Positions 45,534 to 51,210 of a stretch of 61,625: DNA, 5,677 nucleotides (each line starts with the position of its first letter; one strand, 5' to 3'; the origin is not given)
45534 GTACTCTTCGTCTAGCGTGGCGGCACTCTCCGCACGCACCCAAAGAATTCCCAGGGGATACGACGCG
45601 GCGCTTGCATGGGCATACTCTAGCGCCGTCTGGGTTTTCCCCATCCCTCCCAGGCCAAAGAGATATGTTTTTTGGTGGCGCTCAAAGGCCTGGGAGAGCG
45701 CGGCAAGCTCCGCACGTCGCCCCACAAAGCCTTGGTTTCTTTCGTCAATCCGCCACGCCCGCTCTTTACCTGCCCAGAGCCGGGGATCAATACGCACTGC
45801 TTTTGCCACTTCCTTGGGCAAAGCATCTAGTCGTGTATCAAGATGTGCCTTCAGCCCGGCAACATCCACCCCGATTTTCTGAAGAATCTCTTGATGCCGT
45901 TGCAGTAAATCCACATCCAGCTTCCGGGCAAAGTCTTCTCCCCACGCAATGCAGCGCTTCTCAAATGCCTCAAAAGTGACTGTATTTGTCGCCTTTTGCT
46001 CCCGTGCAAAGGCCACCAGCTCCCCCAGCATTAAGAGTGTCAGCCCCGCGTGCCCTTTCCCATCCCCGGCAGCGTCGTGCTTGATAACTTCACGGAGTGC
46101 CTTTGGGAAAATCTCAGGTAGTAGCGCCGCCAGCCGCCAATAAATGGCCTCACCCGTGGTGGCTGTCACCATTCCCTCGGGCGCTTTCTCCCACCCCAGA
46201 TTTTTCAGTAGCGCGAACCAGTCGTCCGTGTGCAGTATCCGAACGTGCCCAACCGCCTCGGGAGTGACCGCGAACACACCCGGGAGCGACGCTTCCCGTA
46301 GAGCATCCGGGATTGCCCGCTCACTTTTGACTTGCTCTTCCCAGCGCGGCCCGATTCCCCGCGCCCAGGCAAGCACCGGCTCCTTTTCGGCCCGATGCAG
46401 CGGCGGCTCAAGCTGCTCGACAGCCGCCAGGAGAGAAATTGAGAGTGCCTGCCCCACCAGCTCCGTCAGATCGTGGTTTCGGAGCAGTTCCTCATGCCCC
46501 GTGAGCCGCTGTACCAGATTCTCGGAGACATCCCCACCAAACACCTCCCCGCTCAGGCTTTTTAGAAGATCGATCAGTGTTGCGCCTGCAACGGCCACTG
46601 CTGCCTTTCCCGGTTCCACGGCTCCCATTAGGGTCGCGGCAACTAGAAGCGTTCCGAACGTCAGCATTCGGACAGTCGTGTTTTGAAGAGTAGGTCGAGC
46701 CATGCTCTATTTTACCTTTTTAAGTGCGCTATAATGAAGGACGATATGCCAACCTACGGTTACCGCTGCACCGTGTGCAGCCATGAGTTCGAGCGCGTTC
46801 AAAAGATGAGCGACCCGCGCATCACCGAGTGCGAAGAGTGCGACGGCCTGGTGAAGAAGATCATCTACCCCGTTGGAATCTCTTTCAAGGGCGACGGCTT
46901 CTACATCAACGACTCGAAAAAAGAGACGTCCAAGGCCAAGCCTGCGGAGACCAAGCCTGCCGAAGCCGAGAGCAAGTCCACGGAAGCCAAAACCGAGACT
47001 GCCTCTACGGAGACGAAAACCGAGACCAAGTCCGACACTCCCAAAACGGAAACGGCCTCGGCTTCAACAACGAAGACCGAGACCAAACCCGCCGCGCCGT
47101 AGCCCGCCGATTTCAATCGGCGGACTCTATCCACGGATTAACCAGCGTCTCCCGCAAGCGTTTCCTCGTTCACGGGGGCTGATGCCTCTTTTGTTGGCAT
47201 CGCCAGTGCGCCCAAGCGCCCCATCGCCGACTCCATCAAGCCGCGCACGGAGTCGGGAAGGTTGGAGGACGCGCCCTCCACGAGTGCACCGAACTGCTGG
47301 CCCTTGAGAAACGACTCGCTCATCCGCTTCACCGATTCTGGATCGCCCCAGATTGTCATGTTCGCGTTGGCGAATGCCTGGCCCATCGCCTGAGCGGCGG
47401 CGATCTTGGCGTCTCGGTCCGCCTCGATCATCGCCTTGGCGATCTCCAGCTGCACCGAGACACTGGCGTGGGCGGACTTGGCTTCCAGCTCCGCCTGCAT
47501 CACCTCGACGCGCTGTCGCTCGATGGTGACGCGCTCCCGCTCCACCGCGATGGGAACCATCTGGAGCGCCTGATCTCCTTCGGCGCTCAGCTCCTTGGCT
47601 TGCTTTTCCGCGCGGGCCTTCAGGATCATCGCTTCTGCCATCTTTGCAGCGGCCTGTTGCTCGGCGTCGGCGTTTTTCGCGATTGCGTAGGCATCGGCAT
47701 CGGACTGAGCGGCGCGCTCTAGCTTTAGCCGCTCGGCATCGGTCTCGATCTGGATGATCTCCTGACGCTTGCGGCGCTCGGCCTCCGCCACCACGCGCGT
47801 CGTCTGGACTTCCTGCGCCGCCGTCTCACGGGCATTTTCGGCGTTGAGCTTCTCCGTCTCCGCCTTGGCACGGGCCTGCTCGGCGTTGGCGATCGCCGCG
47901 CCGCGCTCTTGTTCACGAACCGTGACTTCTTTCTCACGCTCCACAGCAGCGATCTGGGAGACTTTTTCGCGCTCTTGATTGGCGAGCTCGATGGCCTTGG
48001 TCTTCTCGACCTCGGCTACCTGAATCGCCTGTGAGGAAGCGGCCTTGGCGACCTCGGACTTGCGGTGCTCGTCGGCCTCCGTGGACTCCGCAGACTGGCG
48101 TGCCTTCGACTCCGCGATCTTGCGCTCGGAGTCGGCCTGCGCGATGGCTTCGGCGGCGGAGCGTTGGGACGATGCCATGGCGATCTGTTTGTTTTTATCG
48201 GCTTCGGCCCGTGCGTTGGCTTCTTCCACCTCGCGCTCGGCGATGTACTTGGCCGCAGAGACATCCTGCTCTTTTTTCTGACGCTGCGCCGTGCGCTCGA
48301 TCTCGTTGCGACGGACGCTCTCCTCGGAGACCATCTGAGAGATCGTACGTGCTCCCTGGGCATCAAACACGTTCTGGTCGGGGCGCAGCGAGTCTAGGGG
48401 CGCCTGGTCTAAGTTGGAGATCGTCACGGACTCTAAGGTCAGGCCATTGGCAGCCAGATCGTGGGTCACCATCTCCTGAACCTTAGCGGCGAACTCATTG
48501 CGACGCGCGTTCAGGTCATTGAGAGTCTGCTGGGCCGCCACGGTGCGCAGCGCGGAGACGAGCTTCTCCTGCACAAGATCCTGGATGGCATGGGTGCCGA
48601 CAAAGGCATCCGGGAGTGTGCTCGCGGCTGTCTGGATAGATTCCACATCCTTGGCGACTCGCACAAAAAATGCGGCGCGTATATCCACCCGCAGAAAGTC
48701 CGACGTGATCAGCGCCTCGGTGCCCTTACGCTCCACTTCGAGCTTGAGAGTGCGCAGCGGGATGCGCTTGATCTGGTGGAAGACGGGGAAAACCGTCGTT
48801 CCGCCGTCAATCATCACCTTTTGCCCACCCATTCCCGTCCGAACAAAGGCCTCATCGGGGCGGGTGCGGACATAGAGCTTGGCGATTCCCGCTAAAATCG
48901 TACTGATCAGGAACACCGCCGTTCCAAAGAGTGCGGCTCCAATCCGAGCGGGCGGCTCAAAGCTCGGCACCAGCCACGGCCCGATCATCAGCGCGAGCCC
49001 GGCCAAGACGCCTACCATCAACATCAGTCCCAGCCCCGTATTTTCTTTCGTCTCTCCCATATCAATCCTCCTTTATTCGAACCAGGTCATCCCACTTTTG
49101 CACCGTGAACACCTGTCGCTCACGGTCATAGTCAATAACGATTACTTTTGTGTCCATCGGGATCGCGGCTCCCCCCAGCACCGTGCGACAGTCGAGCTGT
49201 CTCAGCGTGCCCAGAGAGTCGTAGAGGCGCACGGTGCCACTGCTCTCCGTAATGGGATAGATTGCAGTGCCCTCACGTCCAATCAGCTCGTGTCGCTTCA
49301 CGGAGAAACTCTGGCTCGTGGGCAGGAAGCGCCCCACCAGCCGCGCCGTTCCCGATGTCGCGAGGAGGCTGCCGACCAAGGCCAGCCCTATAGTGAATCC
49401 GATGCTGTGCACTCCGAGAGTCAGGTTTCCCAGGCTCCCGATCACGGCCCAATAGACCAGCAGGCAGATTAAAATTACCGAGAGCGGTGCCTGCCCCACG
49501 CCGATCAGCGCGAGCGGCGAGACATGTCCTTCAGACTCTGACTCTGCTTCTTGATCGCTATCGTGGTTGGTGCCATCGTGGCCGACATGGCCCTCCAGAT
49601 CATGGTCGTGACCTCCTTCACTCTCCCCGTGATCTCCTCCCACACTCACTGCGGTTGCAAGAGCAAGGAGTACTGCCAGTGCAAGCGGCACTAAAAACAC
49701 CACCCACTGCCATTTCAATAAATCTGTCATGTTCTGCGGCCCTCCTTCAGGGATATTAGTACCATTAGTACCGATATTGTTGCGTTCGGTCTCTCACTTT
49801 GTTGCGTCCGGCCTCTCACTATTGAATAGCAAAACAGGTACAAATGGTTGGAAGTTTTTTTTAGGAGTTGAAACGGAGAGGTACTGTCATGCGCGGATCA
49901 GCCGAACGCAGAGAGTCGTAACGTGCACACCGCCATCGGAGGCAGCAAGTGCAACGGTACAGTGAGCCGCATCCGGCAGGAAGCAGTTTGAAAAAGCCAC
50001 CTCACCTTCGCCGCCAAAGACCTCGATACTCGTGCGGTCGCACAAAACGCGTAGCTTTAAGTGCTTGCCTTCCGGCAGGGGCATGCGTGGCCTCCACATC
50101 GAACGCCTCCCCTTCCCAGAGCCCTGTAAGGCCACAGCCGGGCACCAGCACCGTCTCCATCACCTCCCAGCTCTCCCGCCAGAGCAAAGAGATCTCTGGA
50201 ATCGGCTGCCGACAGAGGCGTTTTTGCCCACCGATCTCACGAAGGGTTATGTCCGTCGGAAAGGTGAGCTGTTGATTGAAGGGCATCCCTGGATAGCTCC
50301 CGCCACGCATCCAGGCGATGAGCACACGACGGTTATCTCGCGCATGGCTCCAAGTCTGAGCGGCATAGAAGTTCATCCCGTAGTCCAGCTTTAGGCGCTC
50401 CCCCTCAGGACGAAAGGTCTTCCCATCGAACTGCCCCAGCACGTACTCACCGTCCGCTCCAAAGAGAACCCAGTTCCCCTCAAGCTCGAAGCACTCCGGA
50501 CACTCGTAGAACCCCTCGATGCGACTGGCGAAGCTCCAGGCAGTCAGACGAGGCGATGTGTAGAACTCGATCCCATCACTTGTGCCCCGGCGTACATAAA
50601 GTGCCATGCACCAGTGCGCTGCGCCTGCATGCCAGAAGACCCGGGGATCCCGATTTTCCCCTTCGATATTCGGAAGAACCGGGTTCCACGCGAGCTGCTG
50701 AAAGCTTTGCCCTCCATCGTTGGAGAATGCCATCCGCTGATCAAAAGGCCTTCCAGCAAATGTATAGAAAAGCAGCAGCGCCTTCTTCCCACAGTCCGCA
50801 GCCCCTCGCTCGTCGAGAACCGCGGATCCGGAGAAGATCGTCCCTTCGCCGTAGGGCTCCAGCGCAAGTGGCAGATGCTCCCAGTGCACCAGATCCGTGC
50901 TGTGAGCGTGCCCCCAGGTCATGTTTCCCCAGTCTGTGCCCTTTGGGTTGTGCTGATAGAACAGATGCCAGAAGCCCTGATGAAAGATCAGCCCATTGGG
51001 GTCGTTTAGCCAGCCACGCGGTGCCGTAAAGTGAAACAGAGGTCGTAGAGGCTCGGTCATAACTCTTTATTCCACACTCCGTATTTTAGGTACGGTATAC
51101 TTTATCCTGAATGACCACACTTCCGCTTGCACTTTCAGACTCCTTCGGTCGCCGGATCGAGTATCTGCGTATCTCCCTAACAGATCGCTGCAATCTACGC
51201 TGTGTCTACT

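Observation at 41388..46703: Two-gene NLR-like module: STAND NTPase (novel N-domain + NB-ARC + TPR) with a downstream repeat/FN3-like partner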

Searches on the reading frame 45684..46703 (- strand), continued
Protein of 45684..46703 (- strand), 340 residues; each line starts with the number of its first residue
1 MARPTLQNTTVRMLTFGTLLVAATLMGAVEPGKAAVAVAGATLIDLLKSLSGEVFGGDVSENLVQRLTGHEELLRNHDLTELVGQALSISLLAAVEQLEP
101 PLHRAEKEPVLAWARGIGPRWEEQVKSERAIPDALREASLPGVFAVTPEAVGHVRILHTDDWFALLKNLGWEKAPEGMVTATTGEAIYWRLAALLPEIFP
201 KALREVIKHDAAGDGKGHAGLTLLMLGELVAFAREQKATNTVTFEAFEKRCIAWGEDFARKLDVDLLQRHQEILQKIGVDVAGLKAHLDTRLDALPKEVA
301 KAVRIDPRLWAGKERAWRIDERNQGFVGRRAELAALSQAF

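Call 85: search_protein_families(library=pfam, proteins=[window:45744-46703:-, L017:8001-8960:+, L024:8001-8960:+, L029:7998-8957:+, L033:7995-8954:+, L039:7941-8900:+, L043:7983-8942:+, L056:7989-8948:+, L062:7968-8927:+, L014:8001-8999:+], max_evalue=10)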
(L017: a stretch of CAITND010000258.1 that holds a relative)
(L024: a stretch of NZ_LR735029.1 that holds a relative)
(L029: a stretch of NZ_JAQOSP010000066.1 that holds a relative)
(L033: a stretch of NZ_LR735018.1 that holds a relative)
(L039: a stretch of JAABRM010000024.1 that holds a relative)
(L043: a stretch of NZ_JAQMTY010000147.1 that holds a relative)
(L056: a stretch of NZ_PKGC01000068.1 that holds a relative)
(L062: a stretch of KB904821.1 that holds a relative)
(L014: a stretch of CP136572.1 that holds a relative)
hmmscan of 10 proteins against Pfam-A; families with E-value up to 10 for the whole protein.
window:45744-46703:- (320 aa): 2 families
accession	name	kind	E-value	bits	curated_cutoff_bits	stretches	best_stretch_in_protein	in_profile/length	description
PF05400.18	FliT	-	0.15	13.3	29.5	1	247-302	16-75/85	Flagellar protein FliT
PF02037.33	SAP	-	0.19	11.8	23.9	1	271-288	11-28/37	SAP domain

L017:8001-8960:+ (320 aa): 2 families
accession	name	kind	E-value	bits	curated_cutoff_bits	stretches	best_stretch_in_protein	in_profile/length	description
PF04513.17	Baculo_PEP_C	-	0.27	11.7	38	1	220-301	19-95/140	Baculovirus polyhedron envelope protein, PEP, C terminus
PF19963.4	VMAP-M1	-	1.9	9.6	25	0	272-316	63-106/113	vWA-MoxR associated protein middle region (VMAP-M) 1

L024:8001-8960:+ (320 aa): 5 families
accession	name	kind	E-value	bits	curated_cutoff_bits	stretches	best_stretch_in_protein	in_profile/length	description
PF04513.17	Baculo_PEP_C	-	0.054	14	38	1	220-315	18-108/140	Baculovirus polyhedron envelope protein, PEP, C terminus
PF04691.17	ApoC-I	-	0.23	11.8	28.3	1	261-304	18-60/61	Apolipoprotein C-I (ApoC-1)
PF07739.18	TipAS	-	0.25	12.3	23.8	1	245-319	28-99/117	TipAS antibiotic-recognition domain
PF13412.12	HTH_24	-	0.31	11.1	21.9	1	68-89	14-35/48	Winged helix-turn-helix DNA-binding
PF19963.4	VMAP-M1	-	5.3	8.2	25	1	273-314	63-104/113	vWA-MoxR associated protein middle region (VMAP-M) 1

L029:7998-8957:+ (320 aa): 1 family
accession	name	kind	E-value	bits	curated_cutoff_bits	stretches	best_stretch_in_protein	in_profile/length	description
PF07352.17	Phage_Mu_Gam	-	0.039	14.3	28.3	1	229-278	1-50/149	Bacteriophage Mu Gam like protein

L033:7995-8954:+ (320 aa): 14 families
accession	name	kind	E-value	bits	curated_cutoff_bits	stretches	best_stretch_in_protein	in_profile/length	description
PF20667.3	Sec10_N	-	0.00021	21.8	27.4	1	235-319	12-92/118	Exocyst complex component Sec10, N-terminal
PF04513.17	Baculo_PEP_C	-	0.00035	21.1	38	1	222-310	3-91/140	Baculovirus polyhedron envelope protein, PEP, C terminus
PF04799.18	Fzo_mitofusin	-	0.0021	18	27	1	243-311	70-140/161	fzo-like conserved region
PF02123.21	RdRP_4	-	0.078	12.3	22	1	61-144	90-166/465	Viral RNA-directed RNA-polymerase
PF19964.5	EAD11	-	0.096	13.1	26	0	235-274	12-55/80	Effector-associated domain 11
PF05010.19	TACC_C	-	0.097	12.8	29.9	1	227-303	30-106/201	Transforming acidic coiled-coil-containing protein (TACC), C-terminal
PF08946.15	Osmo_CC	-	0.14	12.9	24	1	293-320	15-42/46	Osmosensory transporter coiled coil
PF08656.15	DASH_Dad3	-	0.14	12.7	23.1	1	216-252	19-51/76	DASH complex subunit Dad3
PF08640.17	U3_assoc_6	-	0.14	12.5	24.7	1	219-267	4-51/85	U3 small nucleolar RNA-associated protein 6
PF04899.17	MbeD_MobD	-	0.41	11.2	21.6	1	247-309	3-68/70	MbeD/MobD like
PF23991.1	DUF7310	-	0.49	11.3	40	1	291-311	31-51/83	Coiled-coil region of unknown function (DUF7310)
PF19191.5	HEF_HK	-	0.5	11.3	24.1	0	215-253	16-56/67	HEF_HK domain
PF06705.16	SF-assemblin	-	0.53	10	30.6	1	217-311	15-106/247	SF-assemblin/beta giardin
PF01519.22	DUF16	-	7.8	7.5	40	1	220-303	33-103/104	Protein of unknown function DUF16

L039:7941-8900:+ (320 aa): 6 families
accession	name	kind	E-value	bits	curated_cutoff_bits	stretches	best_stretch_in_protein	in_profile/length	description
PF04513.17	Baculo_PEP_C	-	0.0025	18.3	38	1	224-316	3-91/140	Baculovirus polyhedron envelope protein, PEP, C terminus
PF03443.20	AA9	-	0.05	13.9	27.8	1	76-125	57-114/207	Auxiliary Activity family 9 (formerly GH61)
PF01442.23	Apolipoprotein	-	0.11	12.7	90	1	236-313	89-164/190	Apolipoprotein A1/A4/E domain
PF19964.5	EAD11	-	0.33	11.4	26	1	121-147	39-65/80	Effector-associated domain 11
PF07704.17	PSK_trans_fac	-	9.2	7.7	28.3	0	71-124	21-74/82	Rv0623-like transcription factor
PF05400.18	FliT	-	9.5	7.6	29.5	1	220-262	19-65/85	Flagellar protein FliT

L043:7983-8942:+ (320 aa): 13 families
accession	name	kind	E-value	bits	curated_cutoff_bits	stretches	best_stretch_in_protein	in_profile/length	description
PF20667.3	Sec10_N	-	0.0027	18.2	27.4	1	236-304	11-79/118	Exocyst complex component Sec10, N-terminal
PF25228.1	Lips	-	0.078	11.5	27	1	211-312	236-333/892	Lips protein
PF06214.17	SLAM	-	0.099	13.1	25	1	45-97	22-73/125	Signaling lymphocytic activation molecule (SLAM) protein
PF08663.15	HalX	-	0.24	12.3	23.2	1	229-263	25-60/68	HalX domain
PF12725.13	DUF3810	-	0.3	10.8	28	1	227-289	91-150/311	Protein of unknown function (DUF3810)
PF06295.17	ZapG-like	-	0.31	11.5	33.5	1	251-307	26-82/123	Z-ring associated protein G-like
PF13618.11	Gluconate_2-dh3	-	0.5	11.1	23.4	1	229-276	64-115/135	Gluconate 2-dehydrogenase subunit 3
PF01486.22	K-box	-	0.5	11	30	0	219-260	16-58/93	K-box region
PF24481.2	CT398_CC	-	0.76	10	27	1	218-308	83-175/180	CT398-like coiled coil hairpin domain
PF04513.17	Baculo_PEP_C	-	0.79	10.2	38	1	239-308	17-101/140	Baculovirus polyhedron envelope protein, PEP, C terminus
PF23854.1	DUF7217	-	4.5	7.3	29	1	211-284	125-197/238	Domain of unknown function (DUF7217)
PF11932.13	DUF3450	-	5.8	6.6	32.6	1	222-306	31-114/241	Protein of unknown function (DUF3450)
PF07704.17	PSK_trans_fac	-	8.2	7.9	28.3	0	57-112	12-62/82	Rv0623-like transcription factor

L056:7989-8948:+ (320 aa): 17 families
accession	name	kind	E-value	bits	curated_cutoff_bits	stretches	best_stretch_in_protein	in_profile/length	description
PF12325.13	TMF_TATA_bd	-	0.00091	19.8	29.1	1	208-315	7-111/115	TATA element modulatory factor 1 TATA binding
PF04513.17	Baculo_PEP_C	-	0.0075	16.8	38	1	221-308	3-90/140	Baculovirus polyhedron envelope protein, PEP, C terminus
PF20667.3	Sec10_N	-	0.02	15.4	27.4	1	235-303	13-84/118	Exocyst complex component Sec10, N-terminal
PF08663.15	HalX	-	0.043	14.7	23.2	2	235-259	35-59/68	HalX domain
PF14837.11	INTS5_N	-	0.061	13.3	27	1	191-248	81-140/208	Integrator complex subunit 5 N-terminus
PF10374.15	EST1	-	0.14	13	25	1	205-287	5-87/135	Telomerase activating protein Est1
PF12207.13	DUF3600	-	0.15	12.5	26.5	1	196-245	7-56/160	Domain of unknown function (DUF3600)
PF07902.16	Gp58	-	0.21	10.3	34.5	2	283-318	214-249/594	gp58-like protein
PF04048.20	Sec8_N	-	0.23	11.8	26.8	1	196-308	2-109/142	Exocyst complex component Sec8 N-terminal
PF01442.23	Apolipoprotein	-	0.4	10.8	90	1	191-317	48-175/190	Apolipoprotein A1/A4/E domain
PF05478.16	Prominin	-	0.44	9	34.3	1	234-314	193-278/799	Prominin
PF19964.5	EAD11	-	0.48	10.9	26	0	45-74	10-35/80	Effector-associated domain 11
PF13870.11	CCDC113_CCDC96_CC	-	0.5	10.5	31.6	1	215-251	22-58/177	CCDC113/CCDC96, coiled-coil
PF22794.1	jr-ZPR1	-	0.86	10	27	1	284-310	33-60/125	ZPR1 jelly-roll domain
PF20379.3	DUF6674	-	4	7.4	28.5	1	225-316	12-93/251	Family of unknown function (DUF6674)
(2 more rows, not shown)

L062:7968-8927:+ (320 aa): 9 families
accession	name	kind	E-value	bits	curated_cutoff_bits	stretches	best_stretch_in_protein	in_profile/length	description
PF04513.17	Baculo_PEP_C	-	0.01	16.3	38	1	227-307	3-86/140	Baculovirus polyhedron envelope protein, PEP, C terminus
PF05402.18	PqqD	-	0.044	14.6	23.4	1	292-318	21-46/67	Coenzyme PQQ synthesis protein D (PqqD)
PF07093.16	SGT1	-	0.07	12.1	30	1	71-209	358-493/587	SGT1 protein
PF20667.3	Sec10_N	-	0.089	13.3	27.4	1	242-307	14-79/118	Exocyst complex component Sec10, N-terminal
PF06295.17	ZapG-like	-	0.14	12.7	33.5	1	245-310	17-82/123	Z-ring associated protein G-like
PF14772.11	NYD-SP28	-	0.39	11.2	22.1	1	252-298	50-96/102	Sperm tail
PF07704.17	PSK_trans_fac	-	1.9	9.9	28.3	1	72-116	21-62/82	Rv0623-like transcription factor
PF11851.13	DUF3371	-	2.3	9.8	25.1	1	224-267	1-46/128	Domain of unknown function (DUF3371)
PF05209.18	MinC_N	-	6.7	7.3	27.3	0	190-250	15-67/71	Septum formation inhibitor MinC, N-terminal domain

L014:8001-8999:+ (333 aa): 4 families
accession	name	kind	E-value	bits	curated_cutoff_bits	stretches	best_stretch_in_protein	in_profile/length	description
PF11140.13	DUF2913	-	0.081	13.1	23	1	224-292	52-116/207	Protein of unknown function (DUF2913)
PF07739.18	TipAS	-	0.31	12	23.8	1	254-330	19-100/117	TipAS antibiotic-recognition domain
PF04513.17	Baculo_PEP_C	-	0.54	10.8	38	1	243-326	29-109/140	Baculovirus polyhedron envelope protein, PEP, C terminus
PF24564.1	DUF7605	-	1.2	9.5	27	1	242-324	47-128/183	Domain of unknown function (DUF7605)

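Call 89: search_protein_families(library=phrogs, proteins=[window:45744-46703:-], max_evalue=0.01)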
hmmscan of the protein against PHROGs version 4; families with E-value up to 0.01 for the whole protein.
window:45744-46703:- (320 aa): 0 families

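Call 98: list_cluster_members(proteins=[P0034, P0001, P0182, P0003])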
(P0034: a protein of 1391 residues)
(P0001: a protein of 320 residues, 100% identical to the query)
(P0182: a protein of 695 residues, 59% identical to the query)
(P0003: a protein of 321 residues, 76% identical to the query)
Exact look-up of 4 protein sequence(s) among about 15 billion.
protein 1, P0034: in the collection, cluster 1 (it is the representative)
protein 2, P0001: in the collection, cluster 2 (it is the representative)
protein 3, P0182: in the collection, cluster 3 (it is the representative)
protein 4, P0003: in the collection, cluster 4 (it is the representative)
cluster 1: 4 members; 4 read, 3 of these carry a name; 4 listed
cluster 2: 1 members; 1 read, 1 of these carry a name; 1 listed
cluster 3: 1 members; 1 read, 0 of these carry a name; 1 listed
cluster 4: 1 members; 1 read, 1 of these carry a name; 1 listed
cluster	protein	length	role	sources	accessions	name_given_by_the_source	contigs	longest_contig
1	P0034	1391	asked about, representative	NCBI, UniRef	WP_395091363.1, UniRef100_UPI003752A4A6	tetratricopeptide repeat protein [Armatimonas sp.] | tetratricopeptide repeat protein n=1 Tax=Armatimonas sp. TaxID=1872638 RepID=UPI003752A4A6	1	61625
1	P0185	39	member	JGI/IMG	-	hypothetical protein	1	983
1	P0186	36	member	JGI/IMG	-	hypothetical protein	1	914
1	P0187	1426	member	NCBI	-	-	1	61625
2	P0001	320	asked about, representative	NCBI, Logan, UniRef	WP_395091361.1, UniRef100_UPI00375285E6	hypothetical protein [Armatimonas sp.] | hypothetical protein n=1 Tax=Armatimonas sp. TaxID=1872638 RepID=UPI00375285E6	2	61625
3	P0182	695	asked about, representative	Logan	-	-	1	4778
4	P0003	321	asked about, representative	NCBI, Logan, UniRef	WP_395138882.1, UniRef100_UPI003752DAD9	hypothetical protein [Armatimonas sp.] | hypothetical protein n=1 Tax=Armatimonas sp. TaxID=1872638 RepID=UPI003752DAD9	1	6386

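Call 102: find_encoding_contigs(protein=P0068, flank=6000, max_places=2)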
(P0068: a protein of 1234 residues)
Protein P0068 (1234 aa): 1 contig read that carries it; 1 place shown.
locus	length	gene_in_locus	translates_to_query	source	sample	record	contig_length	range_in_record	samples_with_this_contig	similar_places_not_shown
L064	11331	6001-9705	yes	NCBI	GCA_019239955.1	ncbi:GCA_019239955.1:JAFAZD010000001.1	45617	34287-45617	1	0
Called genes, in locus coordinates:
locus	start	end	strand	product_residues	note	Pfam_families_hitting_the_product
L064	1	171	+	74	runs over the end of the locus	-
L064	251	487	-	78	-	PF00196:GerE, PF08281:Sigma70_r4_2 (weak), PF08279:HTH_11 (weak)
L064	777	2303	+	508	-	PF21105:DyP_N, PF20628:Dyp_perox_C (weak)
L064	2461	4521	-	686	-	PF02897:Peptidase_S9_N, PF00326:Peptidase_S9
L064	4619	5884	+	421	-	PF22590:Cas3-like_C_2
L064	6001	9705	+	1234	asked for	PF25000:DUF7779, PF13424:TPR_12, PF24885:TPR_NPHP3, PF13374:TPR_10, PF13424:TPR_12, PF13374:TPR_10, PF13424:TPR_12, PF24885:TPR_NPHP3, +40 more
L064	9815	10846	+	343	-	PF03851:UvdE, PF01261:AP_endonuc_2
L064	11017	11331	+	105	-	?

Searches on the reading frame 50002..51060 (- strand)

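Call 8: search_protein_families(library=pfam, proteins=[window:50002-51060:-], max_evalue=0.001)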
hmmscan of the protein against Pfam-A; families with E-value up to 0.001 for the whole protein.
window:50002-51060:- (352 aa): 1 family
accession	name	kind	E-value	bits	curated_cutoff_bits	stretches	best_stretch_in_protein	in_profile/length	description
PF00251.26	Glyco_hydro_32N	-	5.4e-65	220.4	22.1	1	10-286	1-307/307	Glycosyl hydrolases family 32 N-terminal domain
